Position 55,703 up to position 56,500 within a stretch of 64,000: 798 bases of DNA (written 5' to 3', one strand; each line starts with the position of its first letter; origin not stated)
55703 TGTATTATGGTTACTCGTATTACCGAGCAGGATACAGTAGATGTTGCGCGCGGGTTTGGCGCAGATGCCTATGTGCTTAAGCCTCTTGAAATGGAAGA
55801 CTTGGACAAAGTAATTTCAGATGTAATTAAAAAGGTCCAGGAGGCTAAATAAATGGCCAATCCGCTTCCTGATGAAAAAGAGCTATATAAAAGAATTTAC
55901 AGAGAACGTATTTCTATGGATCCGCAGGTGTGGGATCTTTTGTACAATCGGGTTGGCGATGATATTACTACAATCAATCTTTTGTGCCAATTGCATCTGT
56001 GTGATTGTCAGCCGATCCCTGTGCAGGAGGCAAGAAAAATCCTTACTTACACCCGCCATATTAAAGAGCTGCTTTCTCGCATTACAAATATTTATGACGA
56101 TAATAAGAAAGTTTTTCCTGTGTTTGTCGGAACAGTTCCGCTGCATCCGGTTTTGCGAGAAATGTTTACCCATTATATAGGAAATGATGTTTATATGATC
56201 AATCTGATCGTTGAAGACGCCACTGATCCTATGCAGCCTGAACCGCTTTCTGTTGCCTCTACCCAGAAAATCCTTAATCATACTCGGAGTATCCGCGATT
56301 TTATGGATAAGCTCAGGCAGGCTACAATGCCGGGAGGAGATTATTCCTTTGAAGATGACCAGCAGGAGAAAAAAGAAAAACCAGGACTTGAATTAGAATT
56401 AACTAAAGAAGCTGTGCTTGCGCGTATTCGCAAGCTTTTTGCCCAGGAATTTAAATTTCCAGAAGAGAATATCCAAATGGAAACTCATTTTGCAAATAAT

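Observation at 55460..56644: Response regulator translationally abutted to a novel protein: duplicated ~45-aa unknown module plus C-terminal ACP domain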

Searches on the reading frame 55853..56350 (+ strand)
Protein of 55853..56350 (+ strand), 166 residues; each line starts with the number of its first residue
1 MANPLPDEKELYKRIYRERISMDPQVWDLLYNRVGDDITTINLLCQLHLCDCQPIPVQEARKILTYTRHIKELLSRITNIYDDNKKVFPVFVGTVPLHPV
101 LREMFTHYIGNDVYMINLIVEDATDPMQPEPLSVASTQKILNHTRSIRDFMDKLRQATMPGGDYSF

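Call 25: search_protein_representatives(alignment_id=A1)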
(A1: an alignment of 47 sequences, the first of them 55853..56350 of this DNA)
Query: 47 sequences, 160 profile positions. Proteins with E-value up to 0.001 (for the whole library): 139; up to 1e-10: 82; up to 1e-30: 40. The best 139 are listed.
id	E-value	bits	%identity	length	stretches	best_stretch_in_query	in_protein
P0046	8.1e-73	260.0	-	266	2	1-159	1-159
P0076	2.2e-62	226.1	-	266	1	1-159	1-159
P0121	9.0e-59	214.4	-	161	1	1-157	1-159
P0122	2.3e-58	213.1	-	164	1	1-159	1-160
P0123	7.3e-55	201.7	-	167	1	1-159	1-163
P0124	1.9e-52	193.8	-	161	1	1-158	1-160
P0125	5.6e-50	185.8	-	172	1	1-158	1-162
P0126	4.8e-47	176.3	-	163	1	1-159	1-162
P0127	8.3e-46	172.3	-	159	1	1-157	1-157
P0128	2.0e-45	171.0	-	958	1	1-158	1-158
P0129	5.3e-45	169.6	-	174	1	1-159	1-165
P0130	6.1e-44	166.2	-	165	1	1-158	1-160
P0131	7.5e-44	165.9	-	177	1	1-159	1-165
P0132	2.5e-42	161.0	-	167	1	1-159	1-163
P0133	1.1e-41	158.8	-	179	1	1-157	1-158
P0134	1.7e-41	158.2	-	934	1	1-155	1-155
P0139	8.1e-39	149.5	-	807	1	1-159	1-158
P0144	5.7e-37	143.5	-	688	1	1-158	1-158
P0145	1.3e-36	142.4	-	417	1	1-158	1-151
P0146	2.6e-36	141.4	-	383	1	8-157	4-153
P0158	3.3e-30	121.5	-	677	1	20-156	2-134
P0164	5.7e-25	104.5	-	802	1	3-154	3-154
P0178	1.8e-19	86.7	-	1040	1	1-157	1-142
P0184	1.5e-15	73.9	-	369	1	9-155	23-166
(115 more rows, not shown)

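Call 26: search_protein_families(library=pfam, proteins=[P0128, P0134, P0139, P0144, P0145, P0146, P0158, P0164, P0178, P0184], max_evalue=0.001)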
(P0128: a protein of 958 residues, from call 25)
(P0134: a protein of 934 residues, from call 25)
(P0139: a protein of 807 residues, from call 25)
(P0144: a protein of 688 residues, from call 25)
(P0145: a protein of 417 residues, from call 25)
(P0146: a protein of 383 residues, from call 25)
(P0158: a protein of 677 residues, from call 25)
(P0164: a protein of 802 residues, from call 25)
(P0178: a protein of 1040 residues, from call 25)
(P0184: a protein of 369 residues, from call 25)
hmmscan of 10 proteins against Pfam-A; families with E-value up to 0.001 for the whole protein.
P0128 (958 aa): 9 families
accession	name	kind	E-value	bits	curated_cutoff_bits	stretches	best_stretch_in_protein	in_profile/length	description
PF00990.26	GGDEF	-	1.3e-39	136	23.8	1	580-737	2-161/161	Diguanylate cyclase, GGDEF domain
PF00989.32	PAS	-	8.9e-31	106.7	22.6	3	171-282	2-113/113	PAS fold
PF13487.12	HD_5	-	9.1e-29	100.8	27.2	1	801-946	21-169/170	HD domain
PF13426.13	PAS_9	-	6.1e-26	91.1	27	2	187-283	7-102/103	PAS domain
PF13188.13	PAS_8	-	5.7e-16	58.2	21.8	1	171-217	2-49/65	PAS domain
PF08448.16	PAS_4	-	7.7e-15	55.5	23.1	1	177-286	2-109/110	PAS fold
PF08447.18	PAS_3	-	2.6e-13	50.5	25.6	2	323-399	5-80/89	PAS fold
PF01966.28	HD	-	4.1e-12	46.8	22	1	802-916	9-116/116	HD domain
PF12860.13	PAS_7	-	5.5e-09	36.6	27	0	303-416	1-114/115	PAS fold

P0134 (934 aa): 9 families
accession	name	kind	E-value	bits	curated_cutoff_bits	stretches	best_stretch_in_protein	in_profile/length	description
PF00990.26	GGDEF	-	1.7e-40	138.8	23.8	1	557-713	3-161/161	Diguanylate cyclase, GGDEF domain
PF13487.12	HD_5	-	2.8e-36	125.2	27.2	1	759-922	4-170/170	HD domain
PF13426.13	PAS_9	-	1.5e-31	109.2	27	3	175-278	2-103/103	PAS domain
PF13188.13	PAS_8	-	9.7e-25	86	21.8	2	418-466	2-46/65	PAS domain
PF00989.32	PAS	-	4.7e-24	85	22.6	2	294-402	4-113/113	PAS fold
PF01966.28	HD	-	1.7e-19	70.7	22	1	770-890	2-115/116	HD domain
PF08447.18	PAS_3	-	3.6e-14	53.2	25.6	1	316-391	4-80/89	PAS fold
PF08448.16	PAS_4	-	1.5e-12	48.1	23.1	1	171-281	2-110/110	PAS fold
PF12860.13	PAS_7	-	3.9e-08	33.9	27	0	297-333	1-37/115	PAS fold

P0139 (807 aa): 7 families
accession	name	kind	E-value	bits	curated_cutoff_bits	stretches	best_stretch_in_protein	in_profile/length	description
PF00990.26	GGDEF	-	1.4e-32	113.1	23.8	1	430-587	2-161/161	Diguanylate cyclase, GGDEF domain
PF13487.12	HD_5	-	1.5e-32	113.1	27.2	1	635-796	6-170/170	HD domain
PF13426.13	PAS_9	-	1.6e-15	57.7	27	1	300-403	2-103/103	PAS domain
PF01966.28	HD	-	7.2e-14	52.5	22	1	653-763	11-114/116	HD domain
PF00989.32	PAS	-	1.1e-07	32.2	22.6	1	292-401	4-113/113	PAS fold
PF12860.13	PAS_7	-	4.3e-05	24.1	27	1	295-405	1-111/115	PAS fold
PF08447.18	PAS_3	-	0.00076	20.1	25.6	0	315-392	5-82/89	PAS fold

P0144 (688 aa): 8 families
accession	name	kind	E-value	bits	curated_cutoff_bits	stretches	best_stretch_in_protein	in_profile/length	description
PF00990.26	GGDEF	-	1.3e-41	142.5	23.8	1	416-577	1-161/161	Diguanylate cyclase, GGDEF domain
PF13426.13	PAS_9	-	1.6e-20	73.8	27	2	174-277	2-103/103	PAS domain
PF00989.32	PAS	-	1.8e-13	50.9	22.6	1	163-275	1-113/113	PAS fold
PF08448.16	PAS_4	-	6.4e-12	46.1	23.1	1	170-279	2-109/110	PAS fold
PF13188.13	PAS_8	-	3.6e-10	39.8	21.8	1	163-210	1-49/65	PAS domain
PF08447.18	PAS_3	-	2.4e-08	34.5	25.6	1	186-271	2-88/89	PAS fold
PF07238.19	PilZ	-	6e-08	33.4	22.5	1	581-685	1-101/102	PilZ domain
PF12860.13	PAS_7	-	8e-06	26.4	27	0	170-246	2-85/115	PAS fold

P0145 (417 aa): 2 families
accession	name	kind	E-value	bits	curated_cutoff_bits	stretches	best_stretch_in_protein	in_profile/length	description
PF00072.30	Response_reg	-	4.9e-58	194.6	30.2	2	165-274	1-110/111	Response regulator receiver domain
PF23198.2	PDE8A_N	-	9.1e-06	26.1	29.6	1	156-246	4-98/147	PDE8A-like, N-terminal domain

P0146 (383 aa): 6 families
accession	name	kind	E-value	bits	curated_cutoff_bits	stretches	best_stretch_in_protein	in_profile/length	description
PF13426.13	PAS_9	-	2.5e-22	79.5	27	2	170-273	2-103/103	PAS domain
PF00989.32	PAS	-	5.3e-17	62.3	22.6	2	161-271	3-113/113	PAS fold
PF08447.18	PAS_3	-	7.3e-11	42.6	25.6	1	182-263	2-84/89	PAS fold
PF13188.13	PAS_8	-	2.2e-10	40.5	21.8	1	161-203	3-46/65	PAS domain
PF12860.13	PAS_7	-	2.6e-07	31.2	27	0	292-326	1-35/115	PAS fold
PF08448.16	PAS_4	-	2e-06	28.4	23.1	1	166-273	2-107/110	PAS fold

P0158 (677 aa): 7 families
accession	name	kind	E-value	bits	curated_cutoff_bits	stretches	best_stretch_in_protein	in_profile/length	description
PF13426.13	PAS_9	-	7.6e-48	161.5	27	4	531-630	2-102/103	PAS domain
PF00989.32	PAS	-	8.4e-35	119.6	22.6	4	271-380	3-113/113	PAS fold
PF08448.16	PAS_4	-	2.2e-29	102.3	23.1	2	526-631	1-107/110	PAS fold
PF13188.13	PAS_8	-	4.4e-25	87.1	21.8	1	396-453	2-55/65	PAS domain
PF08447.18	PAS_3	-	4.9e-18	65.6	25.6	1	427-493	10-77/89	PAS fold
PF12860.13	PAS_7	-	5.1e-12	46.4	27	0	275-387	1-114/115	PAS fold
PF13596.12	PAS_10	-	0.00023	22.2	22.1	0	532-630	12-106/106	PAS domain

P0164 (802 aa): 10 families
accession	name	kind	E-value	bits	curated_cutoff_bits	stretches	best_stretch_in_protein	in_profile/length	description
PF00990.26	GGDEF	-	6.4e-37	127.2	23.8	1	424-581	2-161/161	Diguanylate cyclase, GGDEF domain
PF13487.12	HD_5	-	1.7e-36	125.9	27.2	1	627-790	4-170/170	HD domain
PF13426.13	PAS_9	-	2.4e-25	89.2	27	2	175-278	2-103/103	PAS domain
PF00989.32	PAS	-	3.3e-23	82.3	22.6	2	166-276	3-113/113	PAS fold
PF01966.28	HD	-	4.1e-22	79.1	22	1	638-758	2-115/116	HD domain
PF08448.16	PAS_4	-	1.3e-14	54.8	23.1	1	173-279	4-108/110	PAS fold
PF13188.13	PAS_8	-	1.5e-11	44.2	21.8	1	165-217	2-55/65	PAS domain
PF08447.18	PAS_3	-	1.4e-10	41.8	25.6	1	186-272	1-88/89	PAS fold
PF12860.13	PAS_7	-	0.00022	21.8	27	0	173-211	4-43/115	PAS fold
PF08670.17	MEKHLA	-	0.00025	21.4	23.7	1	189-268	54-133/143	MEKHLA domain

P0178 (1040 aa): 10 families
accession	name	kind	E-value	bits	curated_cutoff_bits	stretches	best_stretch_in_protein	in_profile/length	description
PF00990.26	GGDEF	-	5.7e-36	124.2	23.8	1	659-817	2-161/161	Diguanylate cyclase, GGDEF domain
PF13487.12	HD_5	-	1.9e-34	119.3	27.2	1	868-1028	7-170/170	HD domain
PF13426.13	PAS_9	-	2.8e-22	79.4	27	2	429-524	7-102/103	PAS domain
PF01966.28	HD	-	1.7e-18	67.4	22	1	876-996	2-115/116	HD domain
PF00989.32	PAS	-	2e-16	60.4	22.6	1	284-365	2-81/113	PAS fold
PF13188.13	PAS_8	-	1.7e-11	44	21.8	0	414-468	3-51/65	PAS domain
PF08447.18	PAS_3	-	6.2e-09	36.4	25.6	1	309-383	5-79/89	PAS fold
PF08448.16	PAS_4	-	3e-05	24.6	23.1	0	291-363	3-73/110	PAS fold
PF12860.13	PAS_7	-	6.9e-05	23.4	27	0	289-402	1-115/115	PAS fold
PF08668.18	HDOD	-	0.00035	20.5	22.9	0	871-920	91-138/196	HDOD domain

P0184 (369 aa): 6 families
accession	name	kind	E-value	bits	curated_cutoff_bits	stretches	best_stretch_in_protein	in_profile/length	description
PF00989.32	PAS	-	3.1e-19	69.5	22.6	2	182-294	1-113/113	PAS fold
PF13426.13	PAS_9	-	2.9e-18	66.5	27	1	193-296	2-103/103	PAS domain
PF13188.13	PAS_8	-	7.1e-14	51.6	21.8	2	183-232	2-48/65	PAS domain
PF08448.16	PAS_4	-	3.9e-13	50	23.1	1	190-298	3-109/110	PAS fold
PF08447.18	PAS_3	-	1.6e-09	38.3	25.6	1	204-284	1-82/89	PAS fold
PF12860.13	PAS_7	-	5.3e-08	33.5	27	0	315-359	1-45/115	PAS fold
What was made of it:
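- N-dom is also fused to c-di-GMP enzymes and to receivers, which have nothing to do with acyl carriage (call 26).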

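Call 27: find_related_loci(query=A1, collection=genome_contigs, flank=6000)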
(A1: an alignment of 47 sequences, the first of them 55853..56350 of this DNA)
Query A1 (166 aa) in genome_contigs; peptide patterns used: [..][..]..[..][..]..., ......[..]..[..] (x = any residue, [..] = any of these).
82 stretches matched a pattern; 28 encode a relative of the query (tblastn E <= 1e-3); 28 distinct loci.
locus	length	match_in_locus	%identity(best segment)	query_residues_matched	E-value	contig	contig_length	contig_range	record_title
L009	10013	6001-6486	94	1-162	6e-107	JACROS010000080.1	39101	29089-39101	MAG: Candidatus Omnitrophota bacterium isolate NC_groundwater_1967_Pr3_S-0.2um_38_3 scaffold_446168, whole genome shotgu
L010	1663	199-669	62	1-158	8e-70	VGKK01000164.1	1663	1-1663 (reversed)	MAG: Candidatus Omnitrophota bacterium isolate M_DeepCast_400m_m2_183 M_DeepCast_400m_m2_183_Ga0194112_10192509, whole g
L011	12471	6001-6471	59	1-158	1e-63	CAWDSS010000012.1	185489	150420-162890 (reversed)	MAG: Candidatus Omnitrophota bacterium isolate MFD03726.bin.2.139 genome assembly, contig: contig_60450, whole genome sh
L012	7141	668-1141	58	1-159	1e-61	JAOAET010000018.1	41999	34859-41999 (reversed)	MAG: Candidatus Omnitrophota bacterium isolate SKW267 k141_886668, whole genome shotgun sequence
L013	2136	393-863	57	1-158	2e-62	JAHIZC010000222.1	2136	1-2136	MAG: Candidatus Omnitrophota bacterium isolate Modern_marine.mb.16 Modern_marine.mb.16_k141_2455420, whole genome shotgu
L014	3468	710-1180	56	1-158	3e-58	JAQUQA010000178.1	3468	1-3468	MAG: Candidatus Omnitrophota bacterium isolate STD1_39 NODE_128438_length_3468_cov_8.149955_Sandtown_D1, whole genome sh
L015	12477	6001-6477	53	1-158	3e-54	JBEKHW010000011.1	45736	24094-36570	MAG: Candidatus Omnitrophota bacterium isolate SPRUCE 286 SPRUCE_286_11, whole genome shotgun sequence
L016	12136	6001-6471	51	1-158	1e-52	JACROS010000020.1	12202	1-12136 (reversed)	MAG: Candidatus Omnitrophota bacterium isolate NC_groundwater_1967_Pr3_S-0.2um_38_3 scaffold_227578, whole genome shotgu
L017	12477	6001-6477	55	1-160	7e-58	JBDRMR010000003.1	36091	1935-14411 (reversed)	MAG: Candidatus Omnitrophota bacterium isolate MEGAHIT-group-1.84 k141_889657, whole genome shotgun sequence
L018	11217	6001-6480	45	1-161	6e-46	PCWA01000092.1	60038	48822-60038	MAG: Candidatus Omnitrophica bacterium CG11_big_fil_rev_8_21_14_0_20_42_13 CG11_8_21_14_0.20_scaffold_177_c, whole genom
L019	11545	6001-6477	46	1-158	3e-45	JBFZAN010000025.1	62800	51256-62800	MAG: Candidatus Omnitrophota bacterium isolate PPR_0468 PPR_0468.fa_k121_987107, whole genome shotgun sequence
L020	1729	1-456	43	7-158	6e-41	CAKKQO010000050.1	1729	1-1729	Omnitrophica bacterium GWA2_41_15 isolate Hainich-H51-bin333-1 genome assembly, contig: H51-bin333_1_Hain_H51_02um_R3_96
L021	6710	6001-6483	40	1-158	7e-37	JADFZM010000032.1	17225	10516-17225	MAG: Candidatus Omnitrophota bacterium isolate nHLHbin2 nHLH_bin2_NODE_32_length_17225_cov_13.526849, whole genome shotg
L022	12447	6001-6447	41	1-158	9e-36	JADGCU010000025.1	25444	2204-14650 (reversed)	MAG: Candidatus Omnitrophota bacterium isolate nXXbin4 nXX_bin4_NODE_190_length_25444_cov_6.638150, whole genome shotgun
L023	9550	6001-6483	40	1-158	7e-33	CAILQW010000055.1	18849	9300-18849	MAG: Candidatus Omnitrophica bacterium isolate AM4_bin-704 genome assembly, contig: bin-704:55/67, whole genome shotgun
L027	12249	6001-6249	38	1-158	2e-15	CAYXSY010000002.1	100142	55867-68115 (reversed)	MAG TPA_asm: uncultured Planctomycetales bacterium isolate binchicken_co117_51 genome assembly, contig: NODE_326_length_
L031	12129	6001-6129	47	1-43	9e-10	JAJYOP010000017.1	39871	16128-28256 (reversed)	MAG: bacterium isolate DBS2-5.bin57 NODE_714_length_39871_cov_3.950081, whole genome shotgun sequence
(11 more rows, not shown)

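Call 31: find_encoding_contigs(protein=P0128, flank=7000, max_places=2)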
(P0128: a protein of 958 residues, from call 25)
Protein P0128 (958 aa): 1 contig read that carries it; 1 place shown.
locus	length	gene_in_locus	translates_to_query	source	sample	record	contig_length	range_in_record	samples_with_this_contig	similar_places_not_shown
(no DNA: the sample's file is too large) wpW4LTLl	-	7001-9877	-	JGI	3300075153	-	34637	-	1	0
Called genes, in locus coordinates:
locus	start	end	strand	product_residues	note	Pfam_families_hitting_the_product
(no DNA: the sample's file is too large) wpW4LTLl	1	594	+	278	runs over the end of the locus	PF00763:THF_DHG_CYH, PF02882:THF_DHG_CYH_C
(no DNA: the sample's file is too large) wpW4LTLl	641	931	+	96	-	PF04342:DMT_6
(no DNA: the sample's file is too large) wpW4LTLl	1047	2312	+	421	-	PF05958:tRNA_U5-meth_tr, PF09445:Methyltransf_15 (weak), PF13649:Methyltransf_25 (weak), PF13847:Methyltransf_31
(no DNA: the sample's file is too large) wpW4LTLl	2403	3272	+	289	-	PF02219:MTHFR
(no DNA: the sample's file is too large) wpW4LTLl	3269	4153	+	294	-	PF00070:Pyr_redox (faint), PF07992:Pyr_redox_2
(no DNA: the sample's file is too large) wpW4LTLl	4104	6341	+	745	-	PF18537:CODH_A_N, PF03598:CdhC, PF19436:ACS_CODH_B_C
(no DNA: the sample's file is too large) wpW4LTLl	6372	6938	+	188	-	-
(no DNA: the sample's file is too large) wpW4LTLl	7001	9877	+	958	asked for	PF00989:PAS, PF08448:PAS_4 (weak), PF13188:PAS_8 (weak), PF13426:PAS_9, PF00989:PAS, PF00990:GGDEF, PF13487:HD_5, PF01966:HD, +3 more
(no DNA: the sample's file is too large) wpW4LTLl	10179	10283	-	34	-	?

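Call 32: predict_structure(alignment_id=A1)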
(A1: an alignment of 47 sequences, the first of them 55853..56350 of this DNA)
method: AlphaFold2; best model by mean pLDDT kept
length: 166 residues; sequences in the alignment: 47
mean_pLDDT: 85.7   pTM: 0.80
mean pLDDT of the five models: 85.7, 84.7, 84.6, 84.1, 82.8
residues with pLDDT >= 90: 104; 70-90: 35; 50-70: 12; < 50: 15
segments of 3 or more residues with pLDDT < 50: 82-88, 90-93
pLDDT, mean of each block of 10 residues (from residue 1): 74 90 88 95 96 96 97 82 47 65 91 96 94 97 96 89 49
secondary structure, 60 per line:
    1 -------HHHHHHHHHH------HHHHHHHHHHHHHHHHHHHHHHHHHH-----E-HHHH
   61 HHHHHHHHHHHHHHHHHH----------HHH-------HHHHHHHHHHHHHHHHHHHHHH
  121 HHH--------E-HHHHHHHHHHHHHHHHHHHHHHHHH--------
elements in order: H8-17 H24-49 H57-78 H99-123 H134-158
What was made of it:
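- On HisKA DHp domain (PF00512): Hairpin and bundle predicted (call 32). hhalign against the cognate kinase DHp: P = 7.5e-4, probability 26%.
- On HPt domain (PF01627): Only the four-helix-bundle topology is shared (call 32).
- The AF2 N-dom model, pLDDT 85.7 and pTM 0.80, shows two helical hairpins (call 32).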

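Call 37: fold_search(model_id=the predicted structure, library=pdb)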
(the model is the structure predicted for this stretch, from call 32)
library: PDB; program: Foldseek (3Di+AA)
matches with E <= 10: 383; with E <= 0.001: 0
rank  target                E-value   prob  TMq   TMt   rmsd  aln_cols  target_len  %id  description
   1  3t6g_D                3.6e-01  0.57  0.35  0.40   6.7       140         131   11  Structure of the complex between NSP3 (SHEP1) and p130Cas (released 2011-11-23)
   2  6dyj_A                5.2e-01  0.51  0.33  0.45   6.2       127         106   12  Iron-bound structure of the engineered cyt b562 variant, CH3Y* (released 2019-04-24)
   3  1ktm_MODEL_1_A        5.5e-01  0.47  0.33  0.38   8.3       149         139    9  SOLUTION STRUCTURE OF FAT DOMAIN OF FOCAL ADHESION KINASE (released 2003-01-16)
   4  8tn1_A                6.4e-01  0.82  0.48  0.53   8.2       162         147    7  De novo designed protein binds poly ADP ribose polymerase inhibitors (PARPi) - apo (released 2024-04-24)
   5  3iqc_A                6.7e-01  0.60  0.34  0.43   7.7       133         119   14  Crystal structure of FliS from H. pylori (released 2010-06-30)
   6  1szi                  7.1e-01  0.69  0.44  0.39   9.7       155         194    9  Crystal Structure of the C-terminus of TIP47 (released 2004-07-27)
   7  3s9o_C                7.4e-01  0.75  0.44  0.49   6.6       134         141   13  The Focal Adhesion Targeting (FAT) domain of the Focal Adhesion Kinase showing N-terminal interactions in cis (released 2012-06-06)
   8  4iwb_B                7.4e-01  0.28  0.29  0.31  11.2       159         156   16  Novel Fold of FliC/FliS Fusion Protein (released 2013-12-11)
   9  6lea_A                7.8e-01  0.54  0.35  0.47   7.6       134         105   14  Structure of FliS chaperone in complex with flagellin and HP1076 (released 2020-05-13)
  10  6y06_MODEL_1_A        7.8e-01  0.47  0.36  0.46  11.4       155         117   10  Moevan: a designed granulopoietic protein by topological rescaffolding (released 2020-03-18)
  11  8vyq_B                7.8e-01  0.18  0.27  0.21  12.8       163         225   10  Cryo-EM Structure of the BRAF V600K monomer (released 2025-05-28)
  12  8vyy_A                7.8e-01  0.11  0.22  0.16  14.7       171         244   10  The crystal structure of MarE in complex with its native substrate, beta-methyl-L-tryptophan (released 2025-04-02)
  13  1k40                  8.2e-01  0.66  0.41  0.50   6.6       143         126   11  crystal structure of the FAT domain of focal adhesion kinase (released 2002-02-06)
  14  4k0d_A                8.2e-01  0.51  0.37  0.42   9.3       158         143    6  Periplasmic sensor domain of sensor histidine kinase, Adeh_2942 (released 2013-06-12)
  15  6dyf_A                8.7e-01  0.41  0.35  0.46   6.1       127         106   12  Cu(II)-bound structure of the engineered cyt cb562 variant, CH3Y (released 2019-04-24)
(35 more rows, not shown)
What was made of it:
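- Foldseek's weak hits include cytochrome b562-type, designed metal-binding and chemoreceptor/kinase sensor bundles (call 37).
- Tried and rejected: The best E was 0.36 with TM at most 0.5, and the hits were generic bundles (call 37).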

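Call 39: search_solved_structures(query=A1, max_evalue=10, show_alignments=2)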
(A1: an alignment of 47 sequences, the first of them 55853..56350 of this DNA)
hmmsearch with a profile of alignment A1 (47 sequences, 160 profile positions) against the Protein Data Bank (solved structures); distinct sequences matched with E-value up to 10: 2.
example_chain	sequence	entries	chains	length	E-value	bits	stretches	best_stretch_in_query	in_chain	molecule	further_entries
5e46_A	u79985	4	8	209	0.59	13.4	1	17-92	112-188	Hydroxynitrile lyase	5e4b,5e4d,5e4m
2pfx_A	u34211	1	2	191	1.4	12.2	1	1-73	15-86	Uncharacterized peroxidase-related protein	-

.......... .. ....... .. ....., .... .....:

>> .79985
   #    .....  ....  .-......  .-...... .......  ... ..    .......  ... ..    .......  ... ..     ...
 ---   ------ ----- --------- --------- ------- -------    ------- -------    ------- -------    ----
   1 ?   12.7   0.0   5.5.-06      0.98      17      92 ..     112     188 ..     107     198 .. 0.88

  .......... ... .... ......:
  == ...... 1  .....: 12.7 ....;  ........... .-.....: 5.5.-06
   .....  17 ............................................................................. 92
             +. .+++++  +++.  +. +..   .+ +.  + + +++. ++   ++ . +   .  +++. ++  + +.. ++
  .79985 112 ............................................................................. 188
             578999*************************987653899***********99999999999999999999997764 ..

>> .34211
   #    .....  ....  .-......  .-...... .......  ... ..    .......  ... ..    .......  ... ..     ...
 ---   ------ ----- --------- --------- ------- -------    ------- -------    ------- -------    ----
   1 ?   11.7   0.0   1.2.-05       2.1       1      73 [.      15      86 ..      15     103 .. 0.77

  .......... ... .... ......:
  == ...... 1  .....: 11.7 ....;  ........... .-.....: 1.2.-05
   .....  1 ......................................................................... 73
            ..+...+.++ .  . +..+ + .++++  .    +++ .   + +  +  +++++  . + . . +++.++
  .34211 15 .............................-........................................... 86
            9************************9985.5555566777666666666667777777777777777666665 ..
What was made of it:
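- Tried and rejected: I considered the second as a possible CMD/AhpD thiol-redox lead and dropped it for lack of support (call 39).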
